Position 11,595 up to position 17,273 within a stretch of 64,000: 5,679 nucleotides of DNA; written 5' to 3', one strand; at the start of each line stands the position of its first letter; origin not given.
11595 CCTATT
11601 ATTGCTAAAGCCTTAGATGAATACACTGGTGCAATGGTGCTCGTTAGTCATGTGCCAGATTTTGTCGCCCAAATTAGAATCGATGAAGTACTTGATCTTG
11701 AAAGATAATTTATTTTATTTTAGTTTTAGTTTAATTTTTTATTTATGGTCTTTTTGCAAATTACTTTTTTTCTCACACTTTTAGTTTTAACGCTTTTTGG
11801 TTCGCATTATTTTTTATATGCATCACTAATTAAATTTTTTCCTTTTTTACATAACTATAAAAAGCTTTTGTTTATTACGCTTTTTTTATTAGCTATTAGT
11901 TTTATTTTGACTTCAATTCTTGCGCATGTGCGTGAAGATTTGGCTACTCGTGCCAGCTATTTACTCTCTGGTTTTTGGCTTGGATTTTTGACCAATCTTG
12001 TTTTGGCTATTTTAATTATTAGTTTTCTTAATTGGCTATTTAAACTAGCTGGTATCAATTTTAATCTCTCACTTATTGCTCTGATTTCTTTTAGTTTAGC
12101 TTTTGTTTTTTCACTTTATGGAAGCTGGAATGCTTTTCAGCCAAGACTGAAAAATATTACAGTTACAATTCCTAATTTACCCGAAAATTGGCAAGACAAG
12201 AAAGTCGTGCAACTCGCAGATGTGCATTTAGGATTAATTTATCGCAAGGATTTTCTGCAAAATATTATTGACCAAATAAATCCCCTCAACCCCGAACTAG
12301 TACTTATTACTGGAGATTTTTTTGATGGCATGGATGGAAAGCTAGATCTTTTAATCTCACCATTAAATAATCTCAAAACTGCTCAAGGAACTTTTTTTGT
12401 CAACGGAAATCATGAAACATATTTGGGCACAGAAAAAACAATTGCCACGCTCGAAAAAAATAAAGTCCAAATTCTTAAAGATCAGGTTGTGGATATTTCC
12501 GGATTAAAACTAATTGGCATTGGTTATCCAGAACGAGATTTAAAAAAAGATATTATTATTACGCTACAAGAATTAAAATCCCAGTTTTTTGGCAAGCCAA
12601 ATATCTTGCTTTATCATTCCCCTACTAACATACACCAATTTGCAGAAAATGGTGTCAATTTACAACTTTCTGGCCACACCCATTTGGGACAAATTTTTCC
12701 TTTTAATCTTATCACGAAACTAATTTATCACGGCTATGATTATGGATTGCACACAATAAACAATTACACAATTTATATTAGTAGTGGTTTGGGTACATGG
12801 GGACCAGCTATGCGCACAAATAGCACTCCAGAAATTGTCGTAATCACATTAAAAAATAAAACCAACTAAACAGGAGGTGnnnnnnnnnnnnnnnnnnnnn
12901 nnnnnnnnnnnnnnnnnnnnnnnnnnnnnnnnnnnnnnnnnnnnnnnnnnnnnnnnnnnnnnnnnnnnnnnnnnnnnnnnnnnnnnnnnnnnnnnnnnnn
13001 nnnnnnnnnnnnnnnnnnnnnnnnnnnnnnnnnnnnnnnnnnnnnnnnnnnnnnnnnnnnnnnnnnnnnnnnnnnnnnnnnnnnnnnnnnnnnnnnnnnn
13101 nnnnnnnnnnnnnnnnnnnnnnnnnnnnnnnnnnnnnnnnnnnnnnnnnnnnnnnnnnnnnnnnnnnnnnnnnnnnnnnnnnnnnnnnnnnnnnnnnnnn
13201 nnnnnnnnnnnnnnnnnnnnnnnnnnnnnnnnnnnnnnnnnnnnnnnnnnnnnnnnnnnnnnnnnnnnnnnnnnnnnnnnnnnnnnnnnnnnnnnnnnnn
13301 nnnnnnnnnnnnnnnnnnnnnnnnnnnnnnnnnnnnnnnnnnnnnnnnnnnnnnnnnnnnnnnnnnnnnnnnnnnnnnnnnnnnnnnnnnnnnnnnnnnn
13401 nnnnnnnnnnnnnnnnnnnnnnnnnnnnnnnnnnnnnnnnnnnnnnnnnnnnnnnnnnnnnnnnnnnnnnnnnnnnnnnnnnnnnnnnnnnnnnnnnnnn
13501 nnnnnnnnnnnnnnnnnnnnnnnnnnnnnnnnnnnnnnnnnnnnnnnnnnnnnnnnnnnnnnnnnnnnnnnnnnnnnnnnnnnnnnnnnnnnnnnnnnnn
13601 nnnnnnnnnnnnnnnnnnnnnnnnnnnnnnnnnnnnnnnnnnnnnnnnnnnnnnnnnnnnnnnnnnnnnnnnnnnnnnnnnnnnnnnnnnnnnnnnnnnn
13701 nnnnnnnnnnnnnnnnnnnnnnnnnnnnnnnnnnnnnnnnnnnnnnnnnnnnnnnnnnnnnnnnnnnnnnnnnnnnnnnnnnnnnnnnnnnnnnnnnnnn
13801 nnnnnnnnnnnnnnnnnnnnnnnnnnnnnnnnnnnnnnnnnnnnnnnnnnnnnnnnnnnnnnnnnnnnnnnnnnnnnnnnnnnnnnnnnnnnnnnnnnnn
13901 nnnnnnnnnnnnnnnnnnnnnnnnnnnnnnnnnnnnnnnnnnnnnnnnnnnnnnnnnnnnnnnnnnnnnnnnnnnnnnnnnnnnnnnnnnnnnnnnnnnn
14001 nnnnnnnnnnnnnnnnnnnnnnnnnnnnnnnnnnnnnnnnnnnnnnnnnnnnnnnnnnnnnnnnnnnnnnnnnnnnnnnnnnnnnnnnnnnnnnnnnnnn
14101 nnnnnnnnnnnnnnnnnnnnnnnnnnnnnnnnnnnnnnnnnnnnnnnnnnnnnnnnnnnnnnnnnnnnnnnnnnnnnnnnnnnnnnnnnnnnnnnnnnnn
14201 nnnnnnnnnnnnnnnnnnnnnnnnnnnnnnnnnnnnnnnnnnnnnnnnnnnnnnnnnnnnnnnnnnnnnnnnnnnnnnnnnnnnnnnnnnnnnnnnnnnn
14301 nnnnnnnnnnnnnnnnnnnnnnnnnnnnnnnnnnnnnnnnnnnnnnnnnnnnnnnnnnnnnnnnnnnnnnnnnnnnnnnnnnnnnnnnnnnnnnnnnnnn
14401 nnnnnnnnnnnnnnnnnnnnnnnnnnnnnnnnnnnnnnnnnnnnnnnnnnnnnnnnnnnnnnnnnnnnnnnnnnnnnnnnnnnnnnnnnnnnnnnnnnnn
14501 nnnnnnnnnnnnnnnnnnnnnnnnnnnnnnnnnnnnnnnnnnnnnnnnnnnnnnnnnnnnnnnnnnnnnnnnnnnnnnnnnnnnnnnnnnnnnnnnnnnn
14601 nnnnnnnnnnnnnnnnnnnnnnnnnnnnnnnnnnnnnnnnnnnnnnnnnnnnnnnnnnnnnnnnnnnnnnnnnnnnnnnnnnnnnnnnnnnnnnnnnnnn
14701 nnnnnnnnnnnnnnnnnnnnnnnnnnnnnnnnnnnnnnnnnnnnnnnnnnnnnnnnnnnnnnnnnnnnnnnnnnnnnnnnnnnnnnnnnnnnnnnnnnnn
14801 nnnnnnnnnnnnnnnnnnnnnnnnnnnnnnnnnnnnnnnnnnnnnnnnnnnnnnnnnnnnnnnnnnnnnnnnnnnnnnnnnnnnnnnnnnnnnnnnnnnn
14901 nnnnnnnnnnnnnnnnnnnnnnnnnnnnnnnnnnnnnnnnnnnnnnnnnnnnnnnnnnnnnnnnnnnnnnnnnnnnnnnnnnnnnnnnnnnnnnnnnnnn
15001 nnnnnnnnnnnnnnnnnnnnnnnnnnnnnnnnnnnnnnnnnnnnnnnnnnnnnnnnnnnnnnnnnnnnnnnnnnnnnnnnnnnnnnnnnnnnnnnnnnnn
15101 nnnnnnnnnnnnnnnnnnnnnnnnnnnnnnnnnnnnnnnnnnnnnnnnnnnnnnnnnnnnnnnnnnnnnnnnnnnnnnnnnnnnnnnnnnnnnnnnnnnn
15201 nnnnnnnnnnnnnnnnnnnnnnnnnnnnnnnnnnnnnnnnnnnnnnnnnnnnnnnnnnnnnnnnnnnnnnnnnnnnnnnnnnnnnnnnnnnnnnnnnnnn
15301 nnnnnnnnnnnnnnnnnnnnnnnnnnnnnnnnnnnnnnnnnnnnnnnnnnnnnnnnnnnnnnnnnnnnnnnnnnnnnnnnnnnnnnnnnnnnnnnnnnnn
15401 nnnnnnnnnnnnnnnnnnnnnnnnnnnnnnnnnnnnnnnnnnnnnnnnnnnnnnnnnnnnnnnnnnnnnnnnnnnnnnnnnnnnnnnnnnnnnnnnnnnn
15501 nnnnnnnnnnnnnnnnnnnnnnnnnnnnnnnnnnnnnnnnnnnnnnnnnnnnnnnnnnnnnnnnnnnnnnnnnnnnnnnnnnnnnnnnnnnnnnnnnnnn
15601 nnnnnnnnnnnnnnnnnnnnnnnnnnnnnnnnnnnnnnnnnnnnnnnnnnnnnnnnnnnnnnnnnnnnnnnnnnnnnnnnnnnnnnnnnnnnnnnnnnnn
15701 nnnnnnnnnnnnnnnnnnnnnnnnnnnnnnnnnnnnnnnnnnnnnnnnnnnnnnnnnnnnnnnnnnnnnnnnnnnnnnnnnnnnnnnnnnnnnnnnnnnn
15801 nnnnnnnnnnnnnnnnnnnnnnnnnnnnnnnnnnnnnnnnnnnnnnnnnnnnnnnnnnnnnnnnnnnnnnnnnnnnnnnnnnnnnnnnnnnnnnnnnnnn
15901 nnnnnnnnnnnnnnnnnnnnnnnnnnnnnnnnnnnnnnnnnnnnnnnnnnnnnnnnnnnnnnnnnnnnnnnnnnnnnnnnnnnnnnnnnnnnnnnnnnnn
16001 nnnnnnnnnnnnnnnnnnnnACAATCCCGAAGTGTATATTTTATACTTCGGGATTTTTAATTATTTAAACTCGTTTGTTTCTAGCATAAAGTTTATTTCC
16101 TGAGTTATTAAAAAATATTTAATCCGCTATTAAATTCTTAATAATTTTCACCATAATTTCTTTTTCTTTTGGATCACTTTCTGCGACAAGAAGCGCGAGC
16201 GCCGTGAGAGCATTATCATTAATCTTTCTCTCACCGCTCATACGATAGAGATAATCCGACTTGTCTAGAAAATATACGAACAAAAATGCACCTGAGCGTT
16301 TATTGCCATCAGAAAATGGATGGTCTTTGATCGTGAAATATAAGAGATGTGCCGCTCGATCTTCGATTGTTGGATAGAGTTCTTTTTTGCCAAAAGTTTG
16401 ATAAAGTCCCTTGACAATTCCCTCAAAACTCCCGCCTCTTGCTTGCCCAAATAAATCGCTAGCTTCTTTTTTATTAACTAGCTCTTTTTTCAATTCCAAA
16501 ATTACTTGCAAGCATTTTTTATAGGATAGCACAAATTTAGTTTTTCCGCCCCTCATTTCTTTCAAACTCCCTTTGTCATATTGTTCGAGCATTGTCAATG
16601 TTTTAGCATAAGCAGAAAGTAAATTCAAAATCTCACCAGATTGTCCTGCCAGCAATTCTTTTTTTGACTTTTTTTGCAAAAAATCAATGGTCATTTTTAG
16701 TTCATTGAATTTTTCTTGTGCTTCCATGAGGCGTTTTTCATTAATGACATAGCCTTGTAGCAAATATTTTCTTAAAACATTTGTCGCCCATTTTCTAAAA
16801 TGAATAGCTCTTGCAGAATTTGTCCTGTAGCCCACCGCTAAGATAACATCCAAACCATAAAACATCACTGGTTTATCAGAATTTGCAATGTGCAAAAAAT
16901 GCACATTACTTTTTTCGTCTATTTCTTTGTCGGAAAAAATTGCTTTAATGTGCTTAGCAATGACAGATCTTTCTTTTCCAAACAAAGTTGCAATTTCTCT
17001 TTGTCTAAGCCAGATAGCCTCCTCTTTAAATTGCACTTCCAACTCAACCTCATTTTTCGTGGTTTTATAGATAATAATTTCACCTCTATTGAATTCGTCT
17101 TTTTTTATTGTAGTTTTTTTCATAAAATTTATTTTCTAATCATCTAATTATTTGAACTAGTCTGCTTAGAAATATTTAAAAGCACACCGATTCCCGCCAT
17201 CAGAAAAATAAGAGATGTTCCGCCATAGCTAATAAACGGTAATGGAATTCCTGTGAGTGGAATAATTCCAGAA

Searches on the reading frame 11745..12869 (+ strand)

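Call 60: search_protein_families(library=pfam, proteins=[window:11745-12869:+], max_evalue=0.0001)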
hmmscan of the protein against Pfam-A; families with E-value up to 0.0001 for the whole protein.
window:11745-12869:+ (374 aa): 1 family
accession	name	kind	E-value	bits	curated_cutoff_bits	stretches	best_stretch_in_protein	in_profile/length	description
PF00149.33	Metallophos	-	4.8e-12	47.1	21.5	1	153-313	2-189/191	Calcineurin-like phosphoesterase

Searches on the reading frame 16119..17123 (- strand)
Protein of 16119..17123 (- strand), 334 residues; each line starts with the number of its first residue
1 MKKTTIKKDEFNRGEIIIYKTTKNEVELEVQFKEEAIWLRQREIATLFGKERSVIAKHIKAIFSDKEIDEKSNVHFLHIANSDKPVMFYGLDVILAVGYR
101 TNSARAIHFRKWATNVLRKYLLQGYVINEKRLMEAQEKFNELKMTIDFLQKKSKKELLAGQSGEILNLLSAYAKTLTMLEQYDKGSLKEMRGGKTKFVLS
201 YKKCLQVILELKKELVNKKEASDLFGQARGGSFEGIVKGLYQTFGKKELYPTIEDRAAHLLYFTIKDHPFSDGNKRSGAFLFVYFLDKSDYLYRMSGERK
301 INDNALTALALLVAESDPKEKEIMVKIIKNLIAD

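Call 60: search_protein_families(library=pfam, proteins=[window:16119-17123:-], max_evalue=0.0001)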
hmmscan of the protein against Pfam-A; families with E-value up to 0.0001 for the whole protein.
window:16119-17123:- (334 aa): 2 families
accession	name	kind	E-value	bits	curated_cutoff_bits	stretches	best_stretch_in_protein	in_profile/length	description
PF13310.11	Virulence_RhuM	-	1e-18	68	33.7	1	82-143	17-81/252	Virulence protein RhuM family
PF02661.23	Fic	-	2e-10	41.8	24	1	206-286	5-93/93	Fic/DOC family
